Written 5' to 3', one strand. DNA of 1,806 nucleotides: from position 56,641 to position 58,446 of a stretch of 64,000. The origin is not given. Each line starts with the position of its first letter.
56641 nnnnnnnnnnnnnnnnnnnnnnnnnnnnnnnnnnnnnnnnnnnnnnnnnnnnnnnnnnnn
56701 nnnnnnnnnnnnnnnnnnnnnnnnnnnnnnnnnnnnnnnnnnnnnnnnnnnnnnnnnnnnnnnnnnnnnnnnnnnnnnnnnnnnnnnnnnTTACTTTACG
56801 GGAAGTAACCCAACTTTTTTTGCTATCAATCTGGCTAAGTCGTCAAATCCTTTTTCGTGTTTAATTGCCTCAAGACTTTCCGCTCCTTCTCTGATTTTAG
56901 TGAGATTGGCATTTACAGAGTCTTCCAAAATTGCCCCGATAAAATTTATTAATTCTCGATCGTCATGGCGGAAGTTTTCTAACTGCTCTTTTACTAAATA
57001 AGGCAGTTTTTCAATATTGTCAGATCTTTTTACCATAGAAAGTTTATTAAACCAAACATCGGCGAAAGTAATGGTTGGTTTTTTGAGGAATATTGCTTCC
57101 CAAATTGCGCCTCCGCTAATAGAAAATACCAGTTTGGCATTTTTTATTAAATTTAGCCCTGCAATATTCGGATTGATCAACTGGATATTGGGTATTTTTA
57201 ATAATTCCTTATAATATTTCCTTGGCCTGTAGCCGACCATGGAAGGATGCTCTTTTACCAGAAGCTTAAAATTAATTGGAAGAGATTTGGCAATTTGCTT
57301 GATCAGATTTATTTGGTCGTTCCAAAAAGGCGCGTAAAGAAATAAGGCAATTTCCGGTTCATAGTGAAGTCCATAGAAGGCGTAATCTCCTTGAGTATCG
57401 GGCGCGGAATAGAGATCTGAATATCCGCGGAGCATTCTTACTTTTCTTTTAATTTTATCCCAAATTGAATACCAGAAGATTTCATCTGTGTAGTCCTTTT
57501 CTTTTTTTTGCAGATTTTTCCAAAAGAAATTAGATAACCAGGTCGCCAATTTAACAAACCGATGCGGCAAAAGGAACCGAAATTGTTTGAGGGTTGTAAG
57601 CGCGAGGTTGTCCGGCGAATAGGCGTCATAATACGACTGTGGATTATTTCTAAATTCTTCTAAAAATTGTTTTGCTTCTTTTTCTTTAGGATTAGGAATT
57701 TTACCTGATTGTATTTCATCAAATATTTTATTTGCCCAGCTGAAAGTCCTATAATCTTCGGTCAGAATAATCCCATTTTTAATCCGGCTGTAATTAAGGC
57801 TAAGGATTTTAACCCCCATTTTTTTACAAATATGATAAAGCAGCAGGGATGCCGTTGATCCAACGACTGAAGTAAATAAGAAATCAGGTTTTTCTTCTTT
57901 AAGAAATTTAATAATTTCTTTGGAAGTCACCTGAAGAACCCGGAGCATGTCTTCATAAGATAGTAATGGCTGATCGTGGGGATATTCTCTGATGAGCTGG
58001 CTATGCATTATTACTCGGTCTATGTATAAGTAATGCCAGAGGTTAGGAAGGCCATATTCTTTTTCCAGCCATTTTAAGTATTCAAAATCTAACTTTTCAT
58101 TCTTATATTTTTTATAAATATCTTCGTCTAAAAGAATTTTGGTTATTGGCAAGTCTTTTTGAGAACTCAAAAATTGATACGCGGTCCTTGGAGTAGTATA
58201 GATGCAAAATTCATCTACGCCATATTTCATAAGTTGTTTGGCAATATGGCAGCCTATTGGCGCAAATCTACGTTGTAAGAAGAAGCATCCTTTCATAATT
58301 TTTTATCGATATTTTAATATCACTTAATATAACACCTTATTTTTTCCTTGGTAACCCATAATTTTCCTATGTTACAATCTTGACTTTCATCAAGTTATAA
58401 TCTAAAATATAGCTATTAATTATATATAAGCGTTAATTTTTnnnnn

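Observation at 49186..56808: A DPPR-synthase-like UbiA prenyltransferase, HAD phosphatase and SDR sit beside three tandem GT-C membrane proteins sharing a D[AD][AEN]xYY loop motif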

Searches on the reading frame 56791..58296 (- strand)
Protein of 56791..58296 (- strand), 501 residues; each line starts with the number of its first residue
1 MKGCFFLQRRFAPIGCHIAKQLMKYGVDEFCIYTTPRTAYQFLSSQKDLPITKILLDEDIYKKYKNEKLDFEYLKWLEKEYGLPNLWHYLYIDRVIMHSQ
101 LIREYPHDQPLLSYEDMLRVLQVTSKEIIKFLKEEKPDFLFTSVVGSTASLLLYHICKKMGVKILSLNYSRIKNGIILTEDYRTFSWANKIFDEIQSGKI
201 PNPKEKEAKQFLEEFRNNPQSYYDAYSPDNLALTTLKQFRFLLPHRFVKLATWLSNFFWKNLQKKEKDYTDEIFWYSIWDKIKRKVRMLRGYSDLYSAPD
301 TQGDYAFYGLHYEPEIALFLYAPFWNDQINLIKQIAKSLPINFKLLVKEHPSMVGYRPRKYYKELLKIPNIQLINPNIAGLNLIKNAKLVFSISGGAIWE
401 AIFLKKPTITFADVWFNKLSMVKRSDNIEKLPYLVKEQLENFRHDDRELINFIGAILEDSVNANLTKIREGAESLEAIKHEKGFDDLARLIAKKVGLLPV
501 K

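Call 3: search_protein_families(library=pfam, proteins=[window:56791-58296:-], max_evalue=0.1)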
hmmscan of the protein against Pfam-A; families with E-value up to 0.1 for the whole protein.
window:56791-58296:- (501 aa): 2 families
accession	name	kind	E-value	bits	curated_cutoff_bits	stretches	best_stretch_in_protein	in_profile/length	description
PF02350.25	Epimerase_2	-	0.0029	16.9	30.6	1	362-411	233-284/347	UDP-N-acetylglucosamine 2-epimerase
PF05159.20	Capsule_synth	-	0.04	13.8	20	1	331-417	176-267/310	Capsule polysaccharide biosynthesis protein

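Call 4: search_protein_families(library=ncbifam, proteins=[window:56791-58296:-], max_evalue=0.1)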
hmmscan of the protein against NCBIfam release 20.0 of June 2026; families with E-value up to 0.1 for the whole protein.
window:56791-58296:- (501 aa): 2 families
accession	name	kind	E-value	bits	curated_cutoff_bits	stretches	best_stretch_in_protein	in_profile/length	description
NF046086.1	BFO_1060_trans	domain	6.5e-09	35.4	200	1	332-431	211-311/365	BFO_1060 family glycosyltransferase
TIGR00236.1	wecB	equivalog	0.0063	15.7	210.15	1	360-413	247-302/366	non-hydrolyzing UDP-N-acetylglucosamine 2-epimerase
